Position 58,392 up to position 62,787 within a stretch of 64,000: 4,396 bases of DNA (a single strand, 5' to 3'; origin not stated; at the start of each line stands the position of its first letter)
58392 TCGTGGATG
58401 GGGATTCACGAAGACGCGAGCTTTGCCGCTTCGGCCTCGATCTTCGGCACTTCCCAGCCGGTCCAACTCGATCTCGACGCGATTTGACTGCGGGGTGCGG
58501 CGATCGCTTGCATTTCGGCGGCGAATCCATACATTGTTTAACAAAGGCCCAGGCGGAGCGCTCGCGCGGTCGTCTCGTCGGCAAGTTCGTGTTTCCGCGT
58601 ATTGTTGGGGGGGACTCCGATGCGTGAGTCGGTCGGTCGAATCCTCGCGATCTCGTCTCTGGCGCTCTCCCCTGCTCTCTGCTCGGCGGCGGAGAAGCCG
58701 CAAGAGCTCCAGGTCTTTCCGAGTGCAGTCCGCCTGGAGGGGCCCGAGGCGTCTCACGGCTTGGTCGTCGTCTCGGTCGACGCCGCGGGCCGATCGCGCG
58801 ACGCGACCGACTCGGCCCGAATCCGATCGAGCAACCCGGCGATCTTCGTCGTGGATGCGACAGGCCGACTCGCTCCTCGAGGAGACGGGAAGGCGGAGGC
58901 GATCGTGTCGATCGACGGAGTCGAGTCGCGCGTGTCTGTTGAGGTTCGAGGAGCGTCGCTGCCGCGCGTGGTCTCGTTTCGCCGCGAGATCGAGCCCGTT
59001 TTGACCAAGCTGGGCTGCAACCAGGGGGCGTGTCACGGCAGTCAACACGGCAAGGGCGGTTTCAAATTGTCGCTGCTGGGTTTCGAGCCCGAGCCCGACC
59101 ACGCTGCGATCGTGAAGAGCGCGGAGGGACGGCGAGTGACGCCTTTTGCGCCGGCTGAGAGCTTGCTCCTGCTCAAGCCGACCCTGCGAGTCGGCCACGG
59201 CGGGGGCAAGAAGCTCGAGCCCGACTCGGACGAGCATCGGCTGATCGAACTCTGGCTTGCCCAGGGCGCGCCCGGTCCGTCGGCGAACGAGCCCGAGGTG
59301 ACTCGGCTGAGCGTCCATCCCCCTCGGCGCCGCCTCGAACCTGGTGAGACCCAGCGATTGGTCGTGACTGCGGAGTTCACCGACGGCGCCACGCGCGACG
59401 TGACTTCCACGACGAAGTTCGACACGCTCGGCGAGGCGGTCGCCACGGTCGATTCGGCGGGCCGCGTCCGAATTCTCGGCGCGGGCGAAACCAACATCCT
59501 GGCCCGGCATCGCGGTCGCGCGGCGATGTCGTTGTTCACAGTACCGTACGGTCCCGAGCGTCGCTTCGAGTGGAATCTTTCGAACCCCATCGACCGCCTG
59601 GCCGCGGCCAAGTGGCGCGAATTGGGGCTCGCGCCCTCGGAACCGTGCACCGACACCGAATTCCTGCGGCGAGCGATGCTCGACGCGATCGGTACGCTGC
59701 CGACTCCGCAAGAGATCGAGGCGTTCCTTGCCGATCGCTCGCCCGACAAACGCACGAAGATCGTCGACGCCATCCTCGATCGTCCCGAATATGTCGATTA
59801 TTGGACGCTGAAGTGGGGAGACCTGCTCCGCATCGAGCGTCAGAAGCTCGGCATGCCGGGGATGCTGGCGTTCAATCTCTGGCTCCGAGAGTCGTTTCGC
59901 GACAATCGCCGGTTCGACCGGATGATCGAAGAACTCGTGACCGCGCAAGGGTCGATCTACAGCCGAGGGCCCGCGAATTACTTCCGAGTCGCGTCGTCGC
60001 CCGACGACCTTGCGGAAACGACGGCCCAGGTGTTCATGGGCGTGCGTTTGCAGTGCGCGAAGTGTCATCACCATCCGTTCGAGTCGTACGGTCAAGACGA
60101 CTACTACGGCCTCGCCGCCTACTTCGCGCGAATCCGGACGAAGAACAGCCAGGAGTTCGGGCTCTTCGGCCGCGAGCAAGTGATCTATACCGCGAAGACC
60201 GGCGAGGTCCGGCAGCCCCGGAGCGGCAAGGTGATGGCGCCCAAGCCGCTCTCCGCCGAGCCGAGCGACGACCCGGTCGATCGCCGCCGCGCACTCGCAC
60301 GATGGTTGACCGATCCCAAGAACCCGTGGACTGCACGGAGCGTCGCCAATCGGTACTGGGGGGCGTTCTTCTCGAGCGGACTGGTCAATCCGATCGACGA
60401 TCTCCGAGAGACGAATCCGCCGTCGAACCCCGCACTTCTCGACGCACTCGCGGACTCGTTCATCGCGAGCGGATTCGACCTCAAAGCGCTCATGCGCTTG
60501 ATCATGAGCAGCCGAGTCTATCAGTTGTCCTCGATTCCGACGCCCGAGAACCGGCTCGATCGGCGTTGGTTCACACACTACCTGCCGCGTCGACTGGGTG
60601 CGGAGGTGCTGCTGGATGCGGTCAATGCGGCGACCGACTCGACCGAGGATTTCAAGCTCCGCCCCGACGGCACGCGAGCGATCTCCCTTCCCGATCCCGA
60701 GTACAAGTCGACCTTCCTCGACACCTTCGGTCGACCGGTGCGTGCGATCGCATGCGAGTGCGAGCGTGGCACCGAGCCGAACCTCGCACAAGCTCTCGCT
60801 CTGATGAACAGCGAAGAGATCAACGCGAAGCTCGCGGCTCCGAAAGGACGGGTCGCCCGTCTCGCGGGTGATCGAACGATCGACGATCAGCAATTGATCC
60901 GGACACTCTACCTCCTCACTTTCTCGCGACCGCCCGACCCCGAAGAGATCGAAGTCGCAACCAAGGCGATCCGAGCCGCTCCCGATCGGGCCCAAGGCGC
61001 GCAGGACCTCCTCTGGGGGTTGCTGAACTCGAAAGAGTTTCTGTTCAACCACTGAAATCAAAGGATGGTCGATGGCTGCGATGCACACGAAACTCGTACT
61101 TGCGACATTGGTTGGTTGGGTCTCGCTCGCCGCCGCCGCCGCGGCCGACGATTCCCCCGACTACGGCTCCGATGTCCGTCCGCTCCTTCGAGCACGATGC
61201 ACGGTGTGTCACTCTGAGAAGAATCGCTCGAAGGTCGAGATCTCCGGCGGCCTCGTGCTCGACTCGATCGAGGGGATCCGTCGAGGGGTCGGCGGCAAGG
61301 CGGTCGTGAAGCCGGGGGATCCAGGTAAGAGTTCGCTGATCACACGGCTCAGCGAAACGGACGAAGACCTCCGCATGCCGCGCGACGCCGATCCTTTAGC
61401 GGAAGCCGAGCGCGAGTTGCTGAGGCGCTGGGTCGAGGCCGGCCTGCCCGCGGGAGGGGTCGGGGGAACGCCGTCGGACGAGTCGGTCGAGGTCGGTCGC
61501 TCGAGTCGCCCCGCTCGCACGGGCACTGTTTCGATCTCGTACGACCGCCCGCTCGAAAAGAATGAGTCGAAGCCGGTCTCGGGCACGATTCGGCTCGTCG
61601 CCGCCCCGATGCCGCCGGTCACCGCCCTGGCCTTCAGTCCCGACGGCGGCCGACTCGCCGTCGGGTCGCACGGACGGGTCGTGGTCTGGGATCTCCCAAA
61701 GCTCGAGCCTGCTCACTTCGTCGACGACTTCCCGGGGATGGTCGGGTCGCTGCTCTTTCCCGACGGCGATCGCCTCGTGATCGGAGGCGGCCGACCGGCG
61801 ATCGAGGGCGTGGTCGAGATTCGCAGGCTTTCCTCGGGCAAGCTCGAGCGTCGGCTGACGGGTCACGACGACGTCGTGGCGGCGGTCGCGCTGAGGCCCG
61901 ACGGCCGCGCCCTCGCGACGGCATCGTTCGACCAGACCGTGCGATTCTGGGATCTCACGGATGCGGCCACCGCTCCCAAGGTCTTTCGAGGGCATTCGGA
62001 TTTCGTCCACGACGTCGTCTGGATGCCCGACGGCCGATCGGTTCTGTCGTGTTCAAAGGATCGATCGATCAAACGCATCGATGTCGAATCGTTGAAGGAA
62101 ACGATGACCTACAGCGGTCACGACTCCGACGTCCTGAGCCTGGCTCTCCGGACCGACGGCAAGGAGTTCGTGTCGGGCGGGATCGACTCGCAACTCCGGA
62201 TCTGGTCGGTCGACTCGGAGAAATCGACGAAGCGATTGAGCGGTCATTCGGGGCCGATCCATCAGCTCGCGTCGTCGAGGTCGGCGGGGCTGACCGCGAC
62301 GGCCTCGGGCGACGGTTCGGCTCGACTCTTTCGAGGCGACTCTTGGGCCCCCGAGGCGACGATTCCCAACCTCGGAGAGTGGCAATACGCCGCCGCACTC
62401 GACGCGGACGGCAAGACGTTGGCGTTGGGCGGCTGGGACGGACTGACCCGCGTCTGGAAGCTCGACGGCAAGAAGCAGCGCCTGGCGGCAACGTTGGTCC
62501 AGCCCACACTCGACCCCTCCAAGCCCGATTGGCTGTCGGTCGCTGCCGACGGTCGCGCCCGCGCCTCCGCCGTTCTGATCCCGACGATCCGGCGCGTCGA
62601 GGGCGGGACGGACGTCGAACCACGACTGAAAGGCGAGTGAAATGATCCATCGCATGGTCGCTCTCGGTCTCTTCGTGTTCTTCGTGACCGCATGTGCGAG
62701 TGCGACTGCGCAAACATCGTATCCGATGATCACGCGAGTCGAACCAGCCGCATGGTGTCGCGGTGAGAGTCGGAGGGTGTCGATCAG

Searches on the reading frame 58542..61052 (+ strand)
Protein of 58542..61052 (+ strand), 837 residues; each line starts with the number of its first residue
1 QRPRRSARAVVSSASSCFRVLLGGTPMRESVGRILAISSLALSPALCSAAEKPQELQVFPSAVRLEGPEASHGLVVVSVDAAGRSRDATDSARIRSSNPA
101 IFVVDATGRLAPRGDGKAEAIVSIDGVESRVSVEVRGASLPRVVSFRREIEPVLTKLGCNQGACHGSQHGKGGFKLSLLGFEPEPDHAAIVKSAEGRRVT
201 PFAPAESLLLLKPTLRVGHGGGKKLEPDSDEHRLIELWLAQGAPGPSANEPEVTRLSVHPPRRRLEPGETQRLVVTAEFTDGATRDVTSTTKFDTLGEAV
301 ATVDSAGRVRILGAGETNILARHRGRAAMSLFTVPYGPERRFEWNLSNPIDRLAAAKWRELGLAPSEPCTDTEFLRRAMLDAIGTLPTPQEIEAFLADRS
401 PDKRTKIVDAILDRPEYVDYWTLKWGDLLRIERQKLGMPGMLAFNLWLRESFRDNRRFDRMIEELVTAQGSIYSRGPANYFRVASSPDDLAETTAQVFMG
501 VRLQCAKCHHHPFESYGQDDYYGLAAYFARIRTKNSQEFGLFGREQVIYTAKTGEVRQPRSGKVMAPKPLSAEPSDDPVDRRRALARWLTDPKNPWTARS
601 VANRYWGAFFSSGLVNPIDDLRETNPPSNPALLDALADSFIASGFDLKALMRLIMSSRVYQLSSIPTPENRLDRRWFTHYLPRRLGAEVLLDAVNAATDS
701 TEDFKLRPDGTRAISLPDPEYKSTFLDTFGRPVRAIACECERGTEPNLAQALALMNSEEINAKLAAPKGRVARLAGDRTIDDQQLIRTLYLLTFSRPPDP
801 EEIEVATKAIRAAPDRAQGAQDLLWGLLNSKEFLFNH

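Call 60: search_protein_families(library=pfam, proteins=[window:58542-61052:+], max_evalue=0.0001)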
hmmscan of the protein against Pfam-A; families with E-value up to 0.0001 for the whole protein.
window:58542-61052:+ (837 aa): 3 families
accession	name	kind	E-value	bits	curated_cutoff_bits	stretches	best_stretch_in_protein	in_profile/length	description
PF07583.16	PSCyt2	-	1.6e-48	165.9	29.8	1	349-532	1-208/209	Protein of unknown function (DUF1549)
PF07587.16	PSD1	-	2.5e-48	165.1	28.5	1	581-808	1-242/244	Protein of unknown function (DUF1553)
PF02368.24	Big_2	-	1.6e-07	31.6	22.8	1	253-319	2-64/79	Bacterial Ig-like domain (group 2)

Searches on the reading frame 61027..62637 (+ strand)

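Call 60: search_protein_families(library=pfam, proteins=[window:61027-62637:+], max_evalue=0.0001)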
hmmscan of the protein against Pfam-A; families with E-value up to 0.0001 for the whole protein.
window:61027-62637:+ (537 aa): 29 families (the best 25 are shown)
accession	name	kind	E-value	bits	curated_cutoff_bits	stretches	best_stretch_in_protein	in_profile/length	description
PF25174.1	Beta-prop_THOC3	-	3.7e-48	164.3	305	2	280-480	1-201/272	THOC3 beta-propeller domain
PF00400.38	WD40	-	2.5e-40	135.6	27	3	271-309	1-39/39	WD domain, G-beta repeat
PF25173.1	Beta-prop_WDR3_1st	-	2.4e-38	132.1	154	2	351-479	56-184/184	WDR3 first beta-propeller domain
PF24814.1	WD40_Prp19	-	5.3e-32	111.4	320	1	260-480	28-248/281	Prp19 WD40 domain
PF24817.1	WD40_WDHD1_1st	-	6.1e-28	98.3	109.9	2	327-405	89-167/291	WDHD1 first WD40 domain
PF25172.1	Beta-prop_WDR3_2nd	-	1.2e-25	90.8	140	2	318-398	211-291/293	WDR3 second beta-propeller domain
PF24807.1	WD40_CDC20-Fz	-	2.7e-25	89.7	200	1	196-434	52-291/292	CDC20/Fizzy WD40 domain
PF25175.1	Beta-prop_WDR5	-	1.6e-23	83.8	250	1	276-437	5-165/296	WDR5 beta-propeller domain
PF25047.1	Beta-prop_TEP1_2nd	-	4.8e-22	78.8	89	1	275-418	84-226/255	TEP-1 second beta-propeller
PF23414.1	Beta-prop_EML_2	-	6.1e-22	78.7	90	2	201-359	4-159/266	Echinoderm microtubule-associated protein second beta-propeller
PF25391.1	WD40_Gbeta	-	6.2e-21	75.2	150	2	323-435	142-253/340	G protein beta WD-40 repeat protein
PF24105.1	Beta-prop_CAF1B_HIR1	-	8.8e-19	68.1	80.5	2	275-357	124-205/383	CAF1B/HIR1 beta-propeller domain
PF25168.1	Beta-prop_WDR36-Utp21_2nd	-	3.7e-17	63.1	84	1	269-313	228-272/335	WDR36/Utp21 second beta-propeller domain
PF24796.1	WDR55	-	3.4e-16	59.6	200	1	320-449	49-178/296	WDR55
PF23869.1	Beta-prop_WDR75_1st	-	7.4e-12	45.6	45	0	275-313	29-68/292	WD repeat-containing protein 75 first beta-propeller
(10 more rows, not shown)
